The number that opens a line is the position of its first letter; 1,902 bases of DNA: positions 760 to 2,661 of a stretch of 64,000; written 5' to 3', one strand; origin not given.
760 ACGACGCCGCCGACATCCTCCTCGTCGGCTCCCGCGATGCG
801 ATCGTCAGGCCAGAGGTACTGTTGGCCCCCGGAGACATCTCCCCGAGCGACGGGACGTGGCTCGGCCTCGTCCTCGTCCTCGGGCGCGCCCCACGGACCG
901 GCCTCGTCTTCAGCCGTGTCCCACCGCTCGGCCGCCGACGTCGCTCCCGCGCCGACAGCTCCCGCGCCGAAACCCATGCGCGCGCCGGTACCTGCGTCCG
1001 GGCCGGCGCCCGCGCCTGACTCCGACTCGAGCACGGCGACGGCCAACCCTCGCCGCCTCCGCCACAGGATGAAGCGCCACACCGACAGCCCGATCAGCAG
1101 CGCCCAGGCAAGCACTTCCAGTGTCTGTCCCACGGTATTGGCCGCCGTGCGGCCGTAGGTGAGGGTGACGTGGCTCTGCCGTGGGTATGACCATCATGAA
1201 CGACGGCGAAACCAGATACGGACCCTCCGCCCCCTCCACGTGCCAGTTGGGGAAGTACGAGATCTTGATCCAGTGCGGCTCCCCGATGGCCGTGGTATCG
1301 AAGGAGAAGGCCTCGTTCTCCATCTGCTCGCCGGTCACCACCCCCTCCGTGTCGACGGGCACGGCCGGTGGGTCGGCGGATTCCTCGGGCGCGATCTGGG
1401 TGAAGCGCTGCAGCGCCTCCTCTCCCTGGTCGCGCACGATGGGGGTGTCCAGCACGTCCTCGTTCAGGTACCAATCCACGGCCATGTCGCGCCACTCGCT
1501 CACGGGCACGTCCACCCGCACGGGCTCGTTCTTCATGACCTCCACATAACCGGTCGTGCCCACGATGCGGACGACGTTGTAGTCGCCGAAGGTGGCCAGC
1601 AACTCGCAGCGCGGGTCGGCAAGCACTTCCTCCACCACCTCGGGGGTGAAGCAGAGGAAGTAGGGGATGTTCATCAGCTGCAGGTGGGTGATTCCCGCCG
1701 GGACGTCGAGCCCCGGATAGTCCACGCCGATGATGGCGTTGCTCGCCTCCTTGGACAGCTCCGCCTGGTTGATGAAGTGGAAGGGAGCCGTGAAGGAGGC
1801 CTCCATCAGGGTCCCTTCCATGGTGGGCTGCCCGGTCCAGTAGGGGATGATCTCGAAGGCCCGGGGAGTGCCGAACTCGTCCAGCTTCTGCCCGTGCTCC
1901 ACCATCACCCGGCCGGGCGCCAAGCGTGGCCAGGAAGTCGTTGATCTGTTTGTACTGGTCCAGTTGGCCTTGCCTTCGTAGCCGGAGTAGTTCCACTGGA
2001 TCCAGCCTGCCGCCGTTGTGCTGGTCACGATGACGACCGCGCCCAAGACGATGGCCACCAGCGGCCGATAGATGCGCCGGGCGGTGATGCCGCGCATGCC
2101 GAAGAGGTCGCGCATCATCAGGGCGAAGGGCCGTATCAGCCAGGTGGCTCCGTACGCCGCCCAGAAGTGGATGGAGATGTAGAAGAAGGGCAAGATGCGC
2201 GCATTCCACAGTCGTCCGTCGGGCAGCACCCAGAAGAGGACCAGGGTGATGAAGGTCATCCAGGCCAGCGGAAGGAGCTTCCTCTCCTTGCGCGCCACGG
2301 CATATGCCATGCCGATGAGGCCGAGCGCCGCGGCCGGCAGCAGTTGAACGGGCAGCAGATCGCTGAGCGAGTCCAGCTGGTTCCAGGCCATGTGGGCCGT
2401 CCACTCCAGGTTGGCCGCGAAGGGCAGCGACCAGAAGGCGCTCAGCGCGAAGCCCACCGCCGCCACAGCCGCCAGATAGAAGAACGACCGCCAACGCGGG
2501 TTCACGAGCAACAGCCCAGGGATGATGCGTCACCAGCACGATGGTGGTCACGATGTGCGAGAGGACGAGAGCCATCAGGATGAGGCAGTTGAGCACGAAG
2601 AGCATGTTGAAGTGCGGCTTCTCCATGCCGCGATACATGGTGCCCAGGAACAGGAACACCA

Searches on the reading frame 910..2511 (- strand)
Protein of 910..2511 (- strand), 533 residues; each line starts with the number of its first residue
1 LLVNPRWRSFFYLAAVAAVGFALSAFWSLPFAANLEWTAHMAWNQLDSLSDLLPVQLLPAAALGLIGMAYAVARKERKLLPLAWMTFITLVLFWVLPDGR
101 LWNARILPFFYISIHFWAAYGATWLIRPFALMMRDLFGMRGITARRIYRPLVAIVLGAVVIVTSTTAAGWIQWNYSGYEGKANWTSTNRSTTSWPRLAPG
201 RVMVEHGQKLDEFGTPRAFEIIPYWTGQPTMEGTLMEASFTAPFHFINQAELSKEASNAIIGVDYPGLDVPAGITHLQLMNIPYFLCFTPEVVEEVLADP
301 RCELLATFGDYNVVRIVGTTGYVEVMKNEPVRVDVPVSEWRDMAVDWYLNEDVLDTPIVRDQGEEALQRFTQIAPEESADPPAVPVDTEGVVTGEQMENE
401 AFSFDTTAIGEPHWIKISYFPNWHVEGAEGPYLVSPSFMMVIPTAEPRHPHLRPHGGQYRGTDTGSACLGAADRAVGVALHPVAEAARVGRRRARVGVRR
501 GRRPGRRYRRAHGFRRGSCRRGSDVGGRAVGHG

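Call 59: search_protein_families(library=pfam, proteins=[window:910-2511:-], max_evalue=0.00001)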
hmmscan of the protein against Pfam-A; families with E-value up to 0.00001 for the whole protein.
window:910-2511:- (533 aa): 1 family
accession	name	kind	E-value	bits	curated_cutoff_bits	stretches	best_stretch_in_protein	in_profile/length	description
PF10131.15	PTPS_related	-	2.6e-07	29.9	26.4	1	4-254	141-384/621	6-pyruvoyl-tetrahydropterin synthase related domain; membrane protein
